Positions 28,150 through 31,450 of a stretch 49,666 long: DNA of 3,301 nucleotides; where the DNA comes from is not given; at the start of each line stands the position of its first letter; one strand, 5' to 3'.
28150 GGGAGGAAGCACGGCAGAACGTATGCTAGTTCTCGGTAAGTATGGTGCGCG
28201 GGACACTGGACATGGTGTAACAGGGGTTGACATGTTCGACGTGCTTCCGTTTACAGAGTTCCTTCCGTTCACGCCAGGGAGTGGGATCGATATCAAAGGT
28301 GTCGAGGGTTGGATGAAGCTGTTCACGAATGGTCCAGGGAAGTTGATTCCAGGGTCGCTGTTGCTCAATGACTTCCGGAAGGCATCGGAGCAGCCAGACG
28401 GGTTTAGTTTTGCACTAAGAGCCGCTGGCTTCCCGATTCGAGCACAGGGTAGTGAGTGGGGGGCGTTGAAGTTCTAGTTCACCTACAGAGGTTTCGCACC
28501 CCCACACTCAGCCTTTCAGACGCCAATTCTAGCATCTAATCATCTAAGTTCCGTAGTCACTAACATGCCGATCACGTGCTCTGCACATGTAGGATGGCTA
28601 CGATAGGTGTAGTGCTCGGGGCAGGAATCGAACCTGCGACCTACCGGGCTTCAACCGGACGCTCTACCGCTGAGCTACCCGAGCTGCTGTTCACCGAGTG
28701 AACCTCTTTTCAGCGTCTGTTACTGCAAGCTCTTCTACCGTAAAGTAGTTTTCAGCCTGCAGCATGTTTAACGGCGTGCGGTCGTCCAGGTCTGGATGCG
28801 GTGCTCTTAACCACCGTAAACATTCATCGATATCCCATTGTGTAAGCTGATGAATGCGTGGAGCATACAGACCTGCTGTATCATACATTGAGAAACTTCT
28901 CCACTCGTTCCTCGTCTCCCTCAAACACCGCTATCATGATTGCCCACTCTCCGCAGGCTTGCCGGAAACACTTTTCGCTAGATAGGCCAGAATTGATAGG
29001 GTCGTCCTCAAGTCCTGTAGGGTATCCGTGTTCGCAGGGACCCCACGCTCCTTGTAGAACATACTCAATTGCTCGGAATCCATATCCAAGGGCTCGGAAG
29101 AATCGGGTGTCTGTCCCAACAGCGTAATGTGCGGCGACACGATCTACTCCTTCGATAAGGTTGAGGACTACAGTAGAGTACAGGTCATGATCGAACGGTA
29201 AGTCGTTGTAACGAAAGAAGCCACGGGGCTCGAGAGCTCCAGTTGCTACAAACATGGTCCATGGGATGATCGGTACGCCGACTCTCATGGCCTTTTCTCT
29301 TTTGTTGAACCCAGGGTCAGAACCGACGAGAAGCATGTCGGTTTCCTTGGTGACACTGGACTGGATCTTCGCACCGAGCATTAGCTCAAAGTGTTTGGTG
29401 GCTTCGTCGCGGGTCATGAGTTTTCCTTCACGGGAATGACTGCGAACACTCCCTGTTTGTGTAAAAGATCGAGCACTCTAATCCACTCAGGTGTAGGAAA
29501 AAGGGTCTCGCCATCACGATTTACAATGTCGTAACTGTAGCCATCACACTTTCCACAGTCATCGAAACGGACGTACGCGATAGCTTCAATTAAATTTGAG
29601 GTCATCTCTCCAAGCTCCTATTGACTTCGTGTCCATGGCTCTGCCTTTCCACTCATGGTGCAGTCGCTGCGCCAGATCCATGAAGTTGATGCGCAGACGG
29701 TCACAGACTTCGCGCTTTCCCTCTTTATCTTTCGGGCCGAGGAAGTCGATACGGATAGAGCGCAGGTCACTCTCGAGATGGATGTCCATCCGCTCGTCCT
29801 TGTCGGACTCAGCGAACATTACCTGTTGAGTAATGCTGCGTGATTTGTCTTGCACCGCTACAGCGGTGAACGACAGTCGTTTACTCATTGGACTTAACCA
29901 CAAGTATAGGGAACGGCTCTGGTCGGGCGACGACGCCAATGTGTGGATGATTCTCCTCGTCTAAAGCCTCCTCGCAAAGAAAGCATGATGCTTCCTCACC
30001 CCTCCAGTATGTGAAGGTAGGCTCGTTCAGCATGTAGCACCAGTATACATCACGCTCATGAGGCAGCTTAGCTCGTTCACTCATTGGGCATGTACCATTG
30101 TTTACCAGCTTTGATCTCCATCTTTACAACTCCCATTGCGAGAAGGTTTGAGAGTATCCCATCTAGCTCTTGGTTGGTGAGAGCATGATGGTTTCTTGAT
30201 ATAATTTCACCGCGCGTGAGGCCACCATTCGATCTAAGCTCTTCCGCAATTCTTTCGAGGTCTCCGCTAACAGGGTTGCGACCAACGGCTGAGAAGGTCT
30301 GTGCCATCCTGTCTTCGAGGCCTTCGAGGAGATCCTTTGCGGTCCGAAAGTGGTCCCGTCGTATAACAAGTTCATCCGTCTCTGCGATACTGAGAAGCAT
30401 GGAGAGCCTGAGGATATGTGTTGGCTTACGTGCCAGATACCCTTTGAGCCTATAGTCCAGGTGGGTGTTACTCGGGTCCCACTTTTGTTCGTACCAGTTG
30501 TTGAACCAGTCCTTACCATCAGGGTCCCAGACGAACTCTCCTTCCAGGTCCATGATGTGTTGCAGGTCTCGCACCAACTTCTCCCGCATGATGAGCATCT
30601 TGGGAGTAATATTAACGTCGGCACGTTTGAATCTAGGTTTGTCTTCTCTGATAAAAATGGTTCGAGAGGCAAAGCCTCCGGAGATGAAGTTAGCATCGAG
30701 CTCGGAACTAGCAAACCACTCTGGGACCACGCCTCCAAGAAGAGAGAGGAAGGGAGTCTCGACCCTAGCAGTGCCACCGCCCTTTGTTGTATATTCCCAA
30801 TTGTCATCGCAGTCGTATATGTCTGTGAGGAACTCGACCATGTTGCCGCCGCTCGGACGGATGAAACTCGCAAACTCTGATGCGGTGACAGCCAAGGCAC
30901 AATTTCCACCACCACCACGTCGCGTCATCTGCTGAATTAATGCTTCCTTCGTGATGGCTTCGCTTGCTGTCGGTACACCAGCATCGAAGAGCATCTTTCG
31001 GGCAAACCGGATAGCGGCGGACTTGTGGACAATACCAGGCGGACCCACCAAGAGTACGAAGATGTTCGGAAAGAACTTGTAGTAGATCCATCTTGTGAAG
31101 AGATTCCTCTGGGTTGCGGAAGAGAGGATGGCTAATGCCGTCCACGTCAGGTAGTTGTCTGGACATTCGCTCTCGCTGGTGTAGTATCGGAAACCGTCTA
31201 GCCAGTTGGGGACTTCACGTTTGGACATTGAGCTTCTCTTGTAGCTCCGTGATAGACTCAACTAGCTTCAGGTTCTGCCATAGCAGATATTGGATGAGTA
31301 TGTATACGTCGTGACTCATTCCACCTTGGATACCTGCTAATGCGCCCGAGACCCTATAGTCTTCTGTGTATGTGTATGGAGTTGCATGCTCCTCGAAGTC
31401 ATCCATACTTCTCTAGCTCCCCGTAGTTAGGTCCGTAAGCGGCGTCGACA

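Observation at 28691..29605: Terminal accessory module: BRCT-domain protein with an unknown C-domain plus an overlapping DUF2384 (antitoxin-domain)-like ORF, abutting a tRNA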

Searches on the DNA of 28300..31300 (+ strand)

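Call 7: search_dna_similar(query=window:28300-31300:+, collection=phages, mode=distant)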
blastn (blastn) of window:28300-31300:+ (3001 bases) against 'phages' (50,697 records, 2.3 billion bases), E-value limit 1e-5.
Records with a match: 24; places in all: 24; records where one place covers at least 80% of the query: 0.
Best place of each record, by identity: 80-90% 24.
By first word of the organism name: Caulobacter 16; Streptomyces 4; Gordonia 3; Bordetella 1.
By host as written in the record: Caulobacter vibrioides 6; Caulobacter vibrioides CB15 6; Gordonia terrae 3612 3; Caulobacter crescentus NA1000 3; Streptomyces azureus NRRL B-2655 2; - 2; Caulobacter crescentus CB15 1; Bordetella bronchiseptica Bb01 1.
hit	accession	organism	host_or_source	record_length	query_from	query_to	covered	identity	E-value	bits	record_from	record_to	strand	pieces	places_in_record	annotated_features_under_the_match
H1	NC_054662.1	Streptomyces phage Omar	Streptomyces azureus NRRL B-2655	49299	312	380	2%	80.0%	3e-6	61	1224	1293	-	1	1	tRNA-Phe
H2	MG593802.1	Streptomyces phage Omar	Streptomyces azureus NRRL B-2655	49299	312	380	2%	80.0%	3e-6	61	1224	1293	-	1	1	tRNA-Phe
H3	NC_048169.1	Gordonia phage BrutonGaster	Gordonia terrae 3612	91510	318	382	2%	82.4%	1e-6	64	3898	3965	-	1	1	13: tRNA-Phe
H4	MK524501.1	Gordonia phage BrutonGaster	Gordonia terrae 3612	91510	318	382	2%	82.4%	1e-6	64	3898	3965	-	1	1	13: tRNA-Phe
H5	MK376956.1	Gordonia phage WilliamBoone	Gordonia terrae 3612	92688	318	382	2%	80.9%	1e-6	64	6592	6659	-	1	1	24: tRNA-Phe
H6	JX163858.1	Caulobacter phage phiCbK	Caulobacter crescentus CB15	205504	321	379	2%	85.0%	3e-7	65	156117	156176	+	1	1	tRNA-Phe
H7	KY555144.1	Caulobacter phage Ccr5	Caulobacter crescentus NA1000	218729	321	379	2%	85.0%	3e-7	65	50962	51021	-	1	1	tRNA-Phe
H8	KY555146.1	Caulobacter phage Ccr32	Caulobacter crescentus NA1000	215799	321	379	2%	85.0%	3e-7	65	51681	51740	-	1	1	tRNA-Phe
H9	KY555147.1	Caulobacter phage Ccr34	Caulobacter crescentus NA1000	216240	321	379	2%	85.0%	3e-7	65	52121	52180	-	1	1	tRNA-Phe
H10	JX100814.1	Caulobacter phage CcrRogue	Caulobacter vibrioides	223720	321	379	2%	85.0%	3e-7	65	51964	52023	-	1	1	tRNA-Phe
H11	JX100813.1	Caulobacter phage phiCbK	Caulobacter vibrioides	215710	321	379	2%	85.0%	3e-7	65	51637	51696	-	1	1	tRNA-Phe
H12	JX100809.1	Caulobacter phage CcrSwift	Caulobacter vibrioides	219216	321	379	2%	85.0%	3e-7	65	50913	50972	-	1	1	tRNA-Phe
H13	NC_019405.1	Caulobacter phage phiCbK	Caulobacter vibrioides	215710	321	379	2%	85.0%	3e-7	65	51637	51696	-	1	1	tRNA-Phe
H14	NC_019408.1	Caulobacter phage CcrRogue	Caulobacter vibrioides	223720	321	379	2%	85.0%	3e-7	65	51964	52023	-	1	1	tRNA-Phe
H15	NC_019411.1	Caulobacter phage CcrSwift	Caulobacter vibrioides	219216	321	379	2%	85.0%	3e-7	65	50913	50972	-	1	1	tRNA-Phe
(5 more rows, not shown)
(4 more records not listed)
